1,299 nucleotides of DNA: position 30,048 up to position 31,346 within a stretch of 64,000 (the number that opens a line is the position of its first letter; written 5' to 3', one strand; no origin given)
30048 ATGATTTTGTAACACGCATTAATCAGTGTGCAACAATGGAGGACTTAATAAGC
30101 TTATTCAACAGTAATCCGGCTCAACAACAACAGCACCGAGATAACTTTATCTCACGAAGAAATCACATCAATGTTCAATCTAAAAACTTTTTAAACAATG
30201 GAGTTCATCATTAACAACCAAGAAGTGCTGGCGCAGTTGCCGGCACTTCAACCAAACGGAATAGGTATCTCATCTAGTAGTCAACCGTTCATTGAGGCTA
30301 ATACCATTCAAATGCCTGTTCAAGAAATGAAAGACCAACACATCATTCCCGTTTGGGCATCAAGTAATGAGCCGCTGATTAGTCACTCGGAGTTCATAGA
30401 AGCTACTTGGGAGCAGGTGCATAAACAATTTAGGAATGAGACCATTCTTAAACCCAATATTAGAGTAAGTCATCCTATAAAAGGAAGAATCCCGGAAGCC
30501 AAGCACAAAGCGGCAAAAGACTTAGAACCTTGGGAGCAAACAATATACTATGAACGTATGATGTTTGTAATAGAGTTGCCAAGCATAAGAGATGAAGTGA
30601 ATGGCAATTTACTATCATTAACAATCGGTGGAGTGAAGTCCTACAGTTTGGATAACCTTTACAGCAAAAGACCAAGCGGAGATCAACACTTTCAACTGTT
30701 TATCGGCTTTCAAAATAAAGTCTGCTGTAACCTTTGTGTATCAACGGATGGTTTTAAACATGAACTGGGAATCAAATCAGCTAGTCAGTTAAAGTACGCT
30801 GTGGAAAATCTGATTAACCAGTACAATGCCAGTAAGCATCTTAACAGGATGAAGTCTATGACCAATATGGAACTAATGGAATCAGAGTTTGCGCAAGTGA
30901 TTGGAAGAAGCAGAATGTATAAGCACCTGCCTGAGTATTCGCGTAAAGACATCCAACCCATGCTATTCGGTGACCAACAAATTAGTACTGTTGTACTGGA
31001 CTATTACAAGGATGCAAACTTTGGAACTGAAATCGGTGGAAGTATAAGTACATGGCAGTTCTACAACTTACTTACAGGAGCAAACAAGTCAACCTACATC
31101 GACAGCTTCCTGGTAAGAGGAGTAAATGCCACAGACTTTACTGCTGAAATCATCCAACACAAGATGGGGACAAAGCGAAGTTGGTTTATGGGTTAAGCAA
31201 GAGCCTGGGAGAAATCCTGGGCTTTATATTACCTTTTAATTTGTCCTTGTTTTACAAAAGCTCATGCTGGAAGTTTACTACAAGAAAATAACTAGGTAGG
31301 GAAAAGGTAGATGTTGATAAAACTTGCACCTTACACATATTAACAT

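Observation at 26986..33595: Compact tRNA-Ser-integrated element with no virion, conjugation or transposition genes: candidate new satellite-like or defence-type island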

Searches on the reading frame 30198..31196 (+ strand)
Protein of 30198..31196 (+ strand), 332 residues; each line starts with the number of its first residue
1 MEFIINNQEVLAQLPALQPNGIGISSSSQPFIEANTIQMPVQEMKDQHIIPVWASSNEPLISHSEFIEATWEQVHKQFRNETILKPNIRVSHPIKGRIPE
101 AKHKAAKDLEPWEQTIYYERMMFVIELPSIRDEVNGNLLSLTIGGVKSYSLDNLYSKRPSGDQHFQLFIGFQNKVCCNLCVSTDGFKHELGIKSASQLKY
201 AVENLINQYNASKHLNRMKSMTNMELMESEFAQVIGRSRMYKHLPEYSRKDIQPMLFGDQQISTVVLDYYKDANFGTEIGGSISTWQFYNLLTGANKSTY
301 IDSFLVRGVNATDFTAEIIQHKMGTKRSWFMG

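Call 6: search_protein_families(library=pfam, proteins=[window:30198-31196:+], max_evalue=0.1)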
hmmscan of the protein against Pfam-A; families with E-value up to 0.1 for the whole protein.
window:30198-31196:+ (332 aa): 1 family
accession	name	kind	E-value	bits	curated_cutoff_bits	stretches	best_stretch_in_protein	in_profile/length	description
PF12987.12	DUF3871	-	1e-112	376.6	27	1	27-331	16-318/318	Domain of unknown function, B. Theta Gene description (DUF3871)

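Call 7: search_protein_families(library=phrogs, proteins=[window:30198-31196:+], max_evalue=0.01)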
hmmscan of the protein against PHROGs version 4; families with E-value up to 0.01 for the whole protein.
window:30198-31196:+ (332 aa): 0 families

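Call 8: search_protein_families(library=padloc, proteins=[window:30198-31196:+], max_evalue=0.01)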
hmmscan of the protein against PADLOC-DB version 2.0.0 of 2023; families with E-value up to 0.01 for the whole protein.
window:30198-31196:+ (332 aa): 0 families

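Call 9: search_protein_families(library=ncbifam, proteins=[window:30198-31196:+], max_evalue=0.01)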
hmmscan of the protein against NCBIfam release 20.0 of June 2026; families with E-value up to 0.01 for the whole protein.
window:30198-31196:+ (332 aa): 0 families

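Call 16: search_dna_similar(query=window:30198-31193:+, collection=phages, mode=protein, max_rows=40)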
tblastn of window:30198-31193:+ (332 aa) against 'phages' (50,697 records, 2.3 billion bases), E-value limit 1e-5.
Records with a match: 2; places in all: 2; records where one place covers at least 80% of the query: 1.
Best place of each record, by identity: <60% 2.
By first word of the organism name: Bacteriophage 2.
By host as written in the record: - 2.
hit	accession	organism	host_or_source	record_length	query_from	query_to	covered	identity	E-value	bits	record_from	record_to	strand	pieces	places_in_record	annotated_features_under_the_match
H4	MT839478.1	Bacteriophage sp.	human fecal samples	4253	30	332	91%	50.2%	5e-92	304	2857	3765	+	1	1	record has no annotation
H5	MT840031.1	Bacteriophage sp.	human fecal samples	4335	165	331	50%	30.0%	2e-21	100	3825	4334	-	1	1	record has no annotation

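Call 22: find_encoding_contigs(protein=window:30198-31196:+, flank=10000, max_places=10)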
Protein window:30198-31196:+ (332 aa): 2 contigs read that carry it; 1 place shown.
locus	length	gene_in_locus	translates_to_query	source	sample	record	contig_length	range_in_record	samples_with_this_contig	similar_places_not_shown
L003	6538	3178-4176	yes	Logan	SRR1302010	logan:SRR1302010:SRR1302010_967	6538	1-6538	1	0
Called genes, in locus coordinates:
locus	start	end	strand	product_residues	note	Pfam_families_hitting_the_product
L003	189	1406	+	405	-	PF17293:Arm-DNA-bind_5, PF13102:Phage_int_SAM_5, PF00589:Phage_integrase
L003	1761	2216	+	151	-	PF04002:RadC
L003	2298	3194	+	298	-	PF13479:AAA_24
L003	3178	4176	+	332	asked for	PF12987:DUF3871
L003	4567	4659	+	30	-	-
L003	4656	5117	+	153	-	-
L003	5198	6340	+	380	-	-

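Call 25: find_homologous_proteins(query=window:30198-31193:+, max_evalue=0.00001)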
Query window:30198-31193:+ (332 aa): 7273 proteins with E <= 0.00001 among 8000 candidates; the best 120 are listed.
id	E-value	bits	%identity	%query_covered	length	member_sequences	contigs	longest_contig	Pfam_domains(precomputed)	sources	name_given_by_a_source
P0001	1.5e-200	683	89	100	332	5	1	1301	PF12987.13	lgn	-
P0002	2.6e-199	679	88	100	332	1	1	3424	PF12987.13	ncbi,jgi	jgi:hypothetical protein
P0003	3.8e-195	665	86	100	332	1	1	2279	PF12987.13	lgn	-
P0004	5.4e-179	612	79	100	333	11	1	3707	PF12987.13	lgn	-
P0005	1.2e-170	585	76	100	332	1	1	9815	PF12987.13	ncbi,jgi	jgi:hypothetical protein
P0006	8.5e-169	579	75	100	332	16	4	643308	PF12987.13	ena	-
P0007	4.4e-168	576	73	100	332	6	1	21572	PF12987.13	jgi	jgi:hypothetical protein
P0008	2.3e-167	574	73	100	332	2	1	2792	PF12987.13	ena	-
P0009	4.2e-167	573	73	100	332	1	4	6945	PF12987.13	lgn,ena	-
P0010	3.9e-166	570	75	100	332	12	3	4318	PF12987.13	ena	-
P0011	7.9e-166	569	73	100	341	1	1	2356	PF12987.13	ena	-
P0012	1.0e-165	569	75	97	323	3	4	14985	PF12987.13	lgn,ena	-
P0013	3.7e-165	567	73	100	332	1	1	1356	PF12987.13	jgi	-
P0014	9.2e-165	566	73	100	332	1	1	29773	PF12987.13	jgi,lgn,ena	-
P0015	1.5e-164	565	72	100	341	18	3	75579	PF12987.13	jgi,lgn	jgi:hypothetical protein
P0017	1.3e-162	559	72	99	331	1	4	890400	PF12987.13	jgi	jgi:hypothetical protein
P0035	3.8e-156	537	70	100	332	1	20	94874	PF12987.13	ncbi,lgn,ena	-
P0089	6.8e-116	405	57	96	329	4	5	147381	PF12987.13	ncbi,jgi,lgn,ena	jgi:hypothetical protein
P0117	7.5e-112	392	51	98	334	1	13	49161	PF12987.13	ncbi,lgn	-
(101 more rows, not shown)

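Call 27: find_related_loci(query=A1, collection=genome_contigs, flank=10000)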
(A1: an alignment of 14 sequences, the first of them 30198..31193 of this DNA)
Query A1 (332 aa) in genome_contigs; peptide patterns used: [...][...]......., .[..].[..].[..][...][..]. (x = any residue, [..] = any of these).
599 stretches matched a pattern (row limit reached: there are more); 578 encode a relative of the query (tblastn E <= 1e-3); the best 80 are kept; 80 distinct loci.
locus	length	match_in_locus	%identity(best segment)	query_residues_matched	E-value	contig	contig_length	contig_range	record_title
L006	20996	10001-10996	80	1-332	0e+0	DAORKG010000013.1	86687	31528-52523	MAG TPA_asm: Bacteroidia bacterium isolate AMR_MDS_5531 NODE_30_length_86687_cov_22.366066, whole genome shotgun sequenc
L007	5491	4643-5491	87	1-283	3e-174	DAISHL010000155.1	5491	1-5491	MAG TPA_asm: Bacteroidota bacterium isolate CTOTU1250 NODE_13433_length_5491_cov_4.500920, whole genome shotgun sequence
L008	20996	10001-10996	70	1-332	2e-161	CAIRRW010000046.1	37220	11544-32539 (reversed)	MAG: uncultured Bacteroidetes bacterium isolate MJ-time_bin-7887 genome assembly, contig: bin-7887:046/551, whole genome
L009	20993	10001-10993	60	1-332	4e-143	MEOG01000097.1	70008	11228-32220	MAG: Bacteroidetes bacterium GWF2_35_48 gwf2_scaffold_572, whole genome shotgun sequence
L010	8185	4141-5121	54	6-331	2e-124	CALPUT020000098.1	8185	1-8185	MAG: Chryseobacterium gleum isolate HRS-ES5-bin-44 genome assembly, contig: HRS-ES5-C4431, whole genome shotgun sequence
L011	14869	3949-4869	56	26-331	5e-122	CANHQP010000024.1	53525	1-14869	MAG: Flavobacteriia bacterium isolate RE-26jul17-152 genome assembly, contig: RE-26jul17-C598, whole genome shotgun sequ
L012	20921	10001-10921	55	26-331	8e-118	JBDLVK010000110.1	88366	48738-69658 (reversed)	MAG: Bacteroidota bacterium isolate littlewolfcreek_2019_sw_WHONDRS-S19S_0078_B_bin.43 scaffold_668805, whole genome sho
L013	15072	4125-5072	55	16-331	2e-115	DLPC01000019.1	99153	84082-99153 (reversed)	MAG TPA_asm: Flavobacteriales bacterium UBA7468 UBA7468_contig_1042, whole genome shotgun sequence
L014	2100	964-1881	56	25-331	3e-122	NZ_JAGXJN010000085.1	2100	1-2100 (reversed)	Chitinophaga sp. GbtcB8 B8_85, whole genome shotgun sequence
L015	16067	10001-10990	52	1-331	3e-115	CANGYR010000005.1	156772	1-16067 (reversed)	MAG: Chitinophagaceae bacterium isolate RE-18aug17-154 genome assembly, contig: RE-18aug17-C102, whole genome shotgun se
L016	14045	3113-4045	55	21-332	7e-115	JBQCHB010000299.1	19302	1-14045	MAG: Flavisolibacter sp. isolate bin682 k141_584691, whole genome shotgun sequence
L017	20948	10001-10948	54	16-331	3e-114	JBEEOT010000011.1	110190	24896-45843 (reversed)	MAG: Bacteroidota bacterium isolate deadrun_2019_sw_WHONDRS-S19S_0006_F_bin.3 scaffold_12, whole genome shotgun sequence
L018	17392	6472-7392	54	26-331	1e-113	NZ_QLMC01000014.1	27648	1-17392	Larkinella arboricola strain DSM 21851 LX87DRAFT_scaffold00014.14, whole genome shotgun sequence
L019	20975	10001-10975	53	7-332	2e-113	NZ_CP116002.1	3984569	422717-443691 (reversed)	Lacibacter sp. MH-610 chromosome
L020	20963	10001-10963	52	9-331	2e-113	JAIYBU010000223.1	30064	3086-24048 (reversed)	MAG: Cytophagaceae bacterium isolate E1_MAG_00056 pond_E1_MAG_00056_000000000092, whole genome shotgun sequence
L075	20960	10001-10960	51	11-331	4e-106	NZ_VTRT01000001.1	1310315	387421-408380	Pedobacter sp. BS3 map unlocalized plasmid unnamed1 BS3-1_scaffold1, whole genome shotgun sequence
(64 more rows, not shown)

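Call 30: find_encoding_contigs(protein=P0006, flank=10000, max_places=4)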
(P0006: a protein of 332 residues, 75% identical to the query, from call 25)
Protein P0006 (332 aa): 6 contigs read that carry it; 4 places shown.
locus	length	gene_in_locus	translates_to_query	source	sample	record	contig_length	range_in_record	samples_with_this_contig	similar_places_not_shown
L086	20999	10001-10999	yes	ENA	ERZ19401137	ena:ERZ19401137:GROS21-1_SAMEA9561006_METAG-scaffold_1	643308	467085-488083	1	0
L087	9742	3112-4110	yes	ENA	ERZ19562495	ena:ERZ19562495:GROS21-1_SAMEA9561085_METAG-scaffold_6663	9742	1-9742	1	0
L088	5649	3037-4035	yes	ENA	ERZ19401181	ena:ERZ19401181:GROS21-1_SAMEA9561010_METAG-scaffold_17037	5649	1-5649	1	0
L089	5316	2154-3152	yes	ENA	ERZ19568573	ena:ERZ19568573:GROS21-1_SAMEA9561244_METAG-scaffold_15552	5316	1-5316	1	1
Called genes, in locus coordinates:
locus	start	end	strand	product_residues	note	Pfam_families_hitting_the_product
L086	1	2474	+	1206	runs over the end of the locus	PF00082:Peptidase_S8, PF00629:MAM, PF18962:Por_Secre_tail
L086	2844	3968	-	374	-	-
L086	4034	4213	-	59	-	-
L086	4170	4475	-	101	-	-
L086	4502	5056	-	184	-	-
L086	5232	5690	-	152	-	-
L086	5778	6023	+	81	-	PF12844:HTH_19 (faint), PF01381:HTH_3, PF13443:HTH_26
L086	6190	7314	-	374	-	PF17293:Arm-DNA-bind_5, PF13102:Phage_int_SAM_5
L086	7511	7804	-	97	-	PF01541:GIY-YIG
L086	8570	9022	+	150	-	PF04002:RadC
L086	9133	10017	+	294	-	PF13479:AAA_24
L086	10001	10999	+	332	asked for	PF12987:DUF3871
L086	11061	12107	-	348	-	-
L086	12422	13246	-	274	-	-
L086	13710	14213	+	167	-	-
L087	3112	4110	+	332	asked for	PF12987:DUF3871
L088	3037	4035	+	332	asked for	PF12987:DUF3871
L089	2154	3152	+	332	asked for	PF12987:DUF3871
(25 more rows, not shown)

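Call 31: find_encoding_contigs(protein=P0017, flank=10000, max_places=4)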
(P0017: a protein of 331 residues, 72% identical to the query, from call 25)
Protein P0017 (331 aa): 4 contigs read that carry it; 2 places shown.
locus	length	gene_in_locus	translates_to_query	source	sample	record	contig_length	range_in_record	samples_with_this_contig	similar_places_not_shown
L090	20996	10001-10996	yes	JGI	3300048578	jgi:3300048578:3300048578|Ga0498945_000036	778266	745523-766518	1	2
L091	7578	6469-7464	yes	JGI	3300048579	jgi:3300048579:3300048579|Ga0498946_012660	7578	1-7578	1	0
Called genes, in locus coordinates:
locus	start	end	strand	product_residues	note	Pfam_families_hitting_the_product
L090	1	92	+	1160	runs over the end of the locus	PF00704:Glyco_hydro_18, PF00431:CUB, PF18911:PKD_4 (weak), PF00801:PKD (weak), PF18911:PKD_4, PF18962:Por_Secre_tail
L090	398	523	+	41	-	-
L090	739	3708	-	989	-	PF05572:Peptidase_M43, PF18911:PKD_4 (weak), PF19081:Ig_7 (weak), PF18962:Por_Secre_tail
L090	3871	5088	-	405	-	PF00112:Peptidase_C1 (faint), PF03051:Peptidase_C1_2 (weak)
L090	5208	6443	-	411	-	PF18174:HU-CCDC81_bac_1, PF18175:HU-CCDC81_bac_2, PF05036:SPOR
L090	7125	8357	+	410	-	PF17293:Arm-DNA-bind_5, PF13102:Phage_int_SAM_5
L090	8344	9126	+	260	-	-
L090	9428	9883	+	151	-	PF04002:RadC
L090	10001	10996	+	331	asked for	PF12987:DUF3871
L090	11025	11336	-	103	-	-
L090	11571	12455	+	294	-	-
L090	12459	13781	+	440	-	-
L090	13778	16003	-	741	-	PF02463:SMC_N (weak), PF13166:AAA_13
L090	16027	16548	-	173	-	-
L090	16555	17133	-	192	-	-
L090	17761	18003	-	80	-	PF13744:HTH_37 (weak), PF13560:HTH_31 (weak), PF12844:HTH_19, PF01381:HTH_3, PF13443:HTH_26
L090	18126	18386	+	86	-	-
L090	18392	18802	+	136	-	-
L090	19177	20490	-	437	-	PF01979:Amidohydro_1, PF07969:Amidohydro_3 (weak)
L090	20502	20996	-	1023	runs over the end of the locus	PF01979:Amidohydro_1, PF07969:Amidohydro_3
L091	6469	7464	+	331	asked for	PF12987:DUF3871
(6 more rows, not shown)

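Call 33: search_solved_structures(query=A1, max_evalue=1)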
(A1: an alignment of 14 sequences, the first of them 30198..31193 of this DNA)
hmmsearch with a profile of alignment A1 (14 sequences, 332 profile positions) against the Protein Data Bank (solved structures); distinct sequences matched with E-value up to 1: 0.

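Call 37: find_encoding_contigs(protein=P0035, flank=10000, max_places=6)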
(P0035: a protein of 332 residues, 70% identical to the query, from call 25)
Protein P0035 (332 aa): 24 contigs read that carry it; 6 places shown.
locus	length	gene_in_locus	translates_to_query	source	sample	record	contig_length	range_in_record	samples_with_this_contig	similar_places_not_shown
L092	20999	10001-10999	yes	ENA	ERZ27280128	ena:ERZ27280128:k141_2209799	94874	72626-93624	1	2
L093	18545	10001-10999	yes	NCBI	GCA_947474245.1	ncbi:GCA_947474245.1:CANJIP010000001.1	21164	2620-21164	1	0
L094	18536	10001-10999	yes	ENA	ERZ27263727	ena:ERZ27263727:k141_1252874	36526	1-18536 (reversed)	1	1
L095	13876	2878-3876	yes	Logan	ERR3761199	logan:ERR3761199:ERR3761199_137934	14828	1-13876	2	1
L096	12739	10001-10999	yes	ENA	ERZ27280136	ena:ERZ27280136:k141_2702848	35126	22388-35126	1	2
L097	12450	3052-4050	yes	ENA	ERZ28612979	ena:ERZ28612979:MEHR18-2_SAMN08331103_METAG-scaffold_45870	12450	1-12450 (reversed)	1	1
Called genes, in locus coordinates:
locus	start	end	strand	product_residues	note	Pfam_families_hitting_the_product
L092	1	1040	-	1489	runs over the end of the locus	PF00929:RNase_T, PF02811:PHP, PF07733:DNA_pol3_alpha, PF17657:DNA_pol3_finger, PF14579:HHH_6, PF01336:tRNA_anti-codon (weak)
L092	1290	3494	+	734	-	PF13623:SurA_N_2, PF13624:SurA_N_3, PF13145:Rotamase_2 (faint), PF13616:Rotamase_3, PF00639:Rotamase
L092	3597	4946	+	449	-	PF02922:CBM_48 (weak), PF16561:AMPK1_CBM (weak), PF03935:SKN1_KRE6_Sbg1, PF00722:Glyco_hydro_16, PF26113:GH16_XgeA, PF03935:SKN1_KRE6_Sbg1 (weak), PF18962:Por_Secre_tail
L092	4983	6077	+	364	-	PF01784:DUF34_NIF3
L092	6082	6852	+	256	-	PF02591:Zn_ribbon_9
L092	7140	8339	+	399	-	PF17293:Arm-DNA-bind_5, PF13102:Phage_int_SAM_5, PF00589:Phage_integrase (weak)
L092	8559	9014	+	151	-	PF04002:RadC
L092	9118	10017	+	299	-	PF13479:AAA_24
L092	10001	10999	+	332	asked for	PF12987:DUF3871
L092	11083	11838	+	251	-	-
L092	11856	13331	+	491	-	PF12161:HsdM_N, PF02384:N6_Mtase, PF01170:UPF0020 (weak), PF07669:Eco57I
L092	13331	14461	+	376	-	PF01420:Methylase_S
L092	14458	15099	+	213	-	-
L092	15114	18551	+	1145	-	PF04313:HSDR_N (weak), PF00270:DEAD, PF04851:ResIII, PF18766:SWI2_SNF2, PF08463:EcoEI_R_C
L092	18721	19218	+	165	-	-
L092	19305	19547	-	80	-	PF13560:HTH_31, PF12844:HTH_19 (weak), PF13443:HTH_26 (weak), PF01381:HTH_3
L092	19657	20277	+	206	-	-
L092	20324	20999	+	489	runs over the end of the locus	PF18962:Por_Secre_tail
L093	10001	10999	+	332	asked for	PF12987:DUF3871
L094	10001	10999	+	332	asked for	PF12987:DUF3871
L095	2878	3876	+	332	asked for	PF12987:DUF3871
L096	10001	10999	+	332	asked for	PF12987:DUF3871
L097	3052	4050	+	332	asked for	PF12987:DUF3871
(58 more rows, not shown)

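Call 41: predict_structure(alignment_id=A2)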
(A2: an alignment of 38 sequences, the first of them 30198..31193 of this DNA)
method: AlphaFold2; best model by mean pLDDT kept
length: 332 residues; sequences in the alignment: 38
mean_pLDDT: 84.1   pTM: 0.81
mean pLDDT of the five models: 84.1, 79.2, 79.1, 75.8, 73.8
residues with pLDDT >= 90: 189; 70-90: 95; 50-70: 21; < 50: 27
segments of 3 or more residues with pLDDT < 50: 1-27
pLDDT, mean of each block of 10 residues (from residue 1): 39 34 49 85 78 76 94 94 92 74 73 77 94 93 93 64 89 90 90 91 96 94 95 94 89 90 95 91 95 92 92 94 93 87
secondary structure, 60 per line:
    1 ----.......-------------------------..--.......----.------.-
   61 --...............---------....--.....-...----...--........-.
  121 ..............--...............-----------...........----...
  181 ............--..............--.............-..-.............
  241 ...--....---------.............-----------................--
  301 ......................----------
elements in order: H5-11 H41-47 H63-77 E87-90 E93-97 E114-118 E120-134 E137-148 E163-173 E178-192 H195-208 H211-223 H228-243 H246-249 H259-271 H285-298 H301-322

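Call 49: fold_search(model_id=the predicted structure, library=pdb)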
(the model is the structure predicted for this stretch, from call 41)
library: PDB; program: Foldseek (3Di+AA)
matches with E <= 10: 294; with E <= 0.001: 0
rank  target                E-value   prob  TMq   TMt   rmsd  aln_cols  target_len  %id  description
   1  7zpy_A                7.8e-03  0.11  0.12  0.10  21.9       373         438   11  Influenza polymerase A C-terminal domain of PA subunit with optimized small peptide inhibitor (released 2022-10-26)
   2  7z42_A                9.8e-03  0.10  0.12  0.07  21.1       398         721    9  Influenza B polymerase with Pol II pSer5 CTD peptide mimic bound in site 2B (released 2022-05-18)
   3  8rn1_A                1.3e-02  0.10  0.12  0.07  23.1       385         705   11  Influenza B polymerase, monomeric encapsidase with 5' cRNA hook bound (released 2024-09-11)
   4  7ni0_A                1.8e-02  0.10  0.13  0.10  21.1       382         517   10  1918 H1N1 Viral influenza polymerase heterotrimer - Replicase (class 3) (released 2021-12-01)
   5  7r1f_A                1.8e-02  0.08  0.11  0.07  21.5       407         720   10  Early transcription elongation state of influenza B polymerase backtracked due to double incoproation of nucleotide an (released 2022-12-28)
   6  8hag_K                1.9e-02  0.12  0.14  0.11  22.4       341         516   10  Cryo-EM structure of the p300 catalytic core bound to the H4K12acK16ac nucleosome, class 1 (3.2 angstrom resolution) (released 2023-05-17)
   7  8bf5_A                2.1e-02  0.08  0.12  0.08  21.4       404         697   11  Early transcription elongation state of influenza A/H7N9 polymerase stalled with incoming GTP analogue (released 2022-12-28)
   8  4wsa_A                2.3e-02  0.08  0.12  0.08  22.1       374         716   10  Crystal structure of Influenza B polymerase bound to the vRNA promoter (FluB1 form) (released 2014-11-19)
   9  6qcx_A                2.3e-02  0.08  0.12  0.07  21.6       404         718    9  Crystal structure of influenza B polymerase initiation state with capped 15-mer RNA primer (released 2019-06-05)
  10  9fxv_A                3.0e-02  0.07  0.11  0.10  21.9       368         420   10  Influenza polymerase A C-terminal domain of PA subunit with peptide inhibitor containing two norleucines (released 2025-07-16)
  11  6cfp                  3.4e-02  0.07  0.11  0.10  20.6       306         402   10  CRYSTAL STRUCTURE OF POLYMERASE ACID PROTEIN (PA) FROM INFLUENZA A VIRUS, WILSON-SMITH/1933 (H1N1) BOUND TO FRAGMENT HIT (released 2018-04-11)
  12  8rn5_A                3.6e-02  0.06  0.11  0.07  21.6       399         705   10  Pseudo-symmetrical influenza B polymerase apo-dimer, ENDO(R) moiety (from "Influenza B polymerase pseudo-symmetrical d (released 2024-09-11)
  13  6evj_D                4.0e-02  0.04  0.11  0.06  21.8       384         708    9  Crystal structure of bat influenza A/H17N10 polymerase with viral RNA promoter and capped RNA primer (released 2017-12-13)
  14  6evj_A                4.5e-02  0.04  0.12  0.06  21.7       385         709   10  Crystal structure of bat influenza A/H17N10 polymerase with viral RNA promoter and capped RNA primer (released 2017-12-13)
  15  9f2r_A                5.6e-02  0.04  0.10  0.06  21.4       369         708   10  Influenza A/H17N10 polymerase with bound promoter and 3' end of template in active site (released 2024-09-18)
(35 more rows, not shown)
